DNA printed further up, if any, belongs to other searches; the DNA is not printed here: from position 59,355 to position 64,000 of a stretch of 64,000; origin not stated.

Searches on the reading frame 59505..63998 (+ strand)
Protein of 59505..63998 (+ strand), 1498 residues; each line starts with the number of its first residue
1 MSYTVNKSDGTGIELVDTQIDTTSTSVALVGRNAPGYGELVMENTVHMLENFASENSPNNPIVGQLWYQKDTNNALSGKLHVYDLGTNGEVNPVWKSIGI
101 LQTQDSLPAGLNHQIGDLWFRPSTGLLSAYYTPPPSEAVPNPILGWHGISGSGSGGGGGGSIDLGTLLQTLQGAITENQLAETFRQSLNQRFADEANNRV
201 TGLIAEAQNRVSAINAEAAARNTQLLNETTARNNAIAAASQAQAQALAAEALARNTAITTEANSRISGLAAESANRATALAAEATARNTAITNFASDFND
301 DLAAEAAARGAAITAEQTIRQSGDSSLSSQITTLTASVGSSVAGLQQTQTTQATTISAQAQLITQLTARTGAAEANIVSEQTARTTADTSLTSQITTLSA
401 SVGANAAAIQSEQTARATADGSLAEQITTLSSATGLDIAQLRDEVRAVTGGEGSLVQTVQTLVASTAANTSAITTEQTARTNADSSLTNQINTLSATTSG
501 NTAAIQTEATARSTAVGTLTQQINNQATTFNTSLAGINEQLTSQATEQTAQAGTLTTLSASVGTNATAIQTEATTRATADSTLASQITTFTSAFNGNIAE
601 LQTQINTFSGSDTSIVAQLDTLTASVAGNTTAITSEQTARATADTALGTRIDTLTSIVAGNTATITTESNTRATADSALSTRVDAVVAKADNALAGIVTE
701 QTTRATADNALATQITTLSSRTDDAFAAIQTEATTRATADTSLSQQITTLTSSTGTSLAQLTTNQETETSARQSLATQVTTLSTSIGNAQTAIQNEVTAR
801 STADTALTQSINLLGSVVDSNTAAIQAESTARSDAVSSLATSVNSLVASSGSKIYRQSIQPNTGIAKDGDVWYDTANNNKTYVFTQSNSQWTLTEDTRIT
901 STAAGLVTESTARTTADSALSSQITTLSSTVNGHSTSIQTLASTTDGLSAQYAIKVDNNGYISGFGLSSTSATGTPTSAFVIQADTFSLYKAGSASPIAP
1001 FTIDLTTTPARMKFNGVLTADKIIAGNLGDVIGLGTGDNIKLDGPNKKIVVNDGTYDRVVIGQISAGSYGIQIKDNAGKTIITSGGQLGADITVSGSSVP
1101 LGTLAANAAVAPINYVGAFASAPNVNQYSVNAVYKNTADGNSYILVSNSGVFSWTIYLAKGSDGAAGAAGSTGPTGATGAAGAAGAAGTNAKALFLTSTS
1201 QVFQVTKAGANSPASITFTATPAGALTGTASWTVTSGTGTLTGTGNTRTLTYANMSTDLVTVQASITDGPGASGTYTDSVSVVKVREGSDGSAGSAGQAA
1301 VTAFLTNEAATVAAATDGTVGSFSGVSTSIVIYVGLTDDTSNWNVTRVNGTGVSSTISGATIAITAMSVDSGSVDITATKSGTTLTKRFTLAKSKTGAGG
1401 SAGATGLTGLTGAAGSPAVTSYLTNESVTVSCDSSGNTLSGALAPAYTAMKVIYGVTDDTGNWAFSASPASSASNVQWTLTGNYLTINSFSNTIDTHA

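Call 38: search_protein_families(library=pfam, proteins=[window:59505-63998:+], max_evalue=0.01)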
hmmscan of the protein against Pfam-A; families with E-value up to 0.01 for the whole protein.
window:59505-63998:+ (1498 aa): 1 family
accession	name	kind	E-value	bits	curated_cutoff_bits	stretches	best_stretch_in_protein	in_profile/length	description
PF01391.23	Collagen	-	0.0011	19.1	27.2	0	1161-1189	28-56/60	Collagen triple helix repeat (20 copies)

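Call 94: search_protein_families(library=phrogs, proteins=[window:59505-63998:+], max_evalue=0.0001)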
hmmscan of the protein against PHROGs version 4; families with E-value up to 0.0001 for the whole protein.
window:59505-63998:+ (1498 aa): 5 families
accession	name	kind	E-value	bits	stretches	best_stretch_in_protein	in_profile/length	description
phrog_496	-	tail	3.3e-30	106.4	3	350-432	373-453/769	tail fiber protein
phrog_2589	-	tail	5.6e-24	83.7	2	808-1003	3382-3533/3686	tail protein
phrog_5269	-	unknown function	1.7e-10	41.3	1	827-1002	121-295/564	-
phrog_14394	-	head and packaging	6.9e-09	36.2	1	18-113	27-124/366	virion structural protein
phrog_8704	-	tail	8.4e-05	21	1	1300-1399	896-995/1719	tail protein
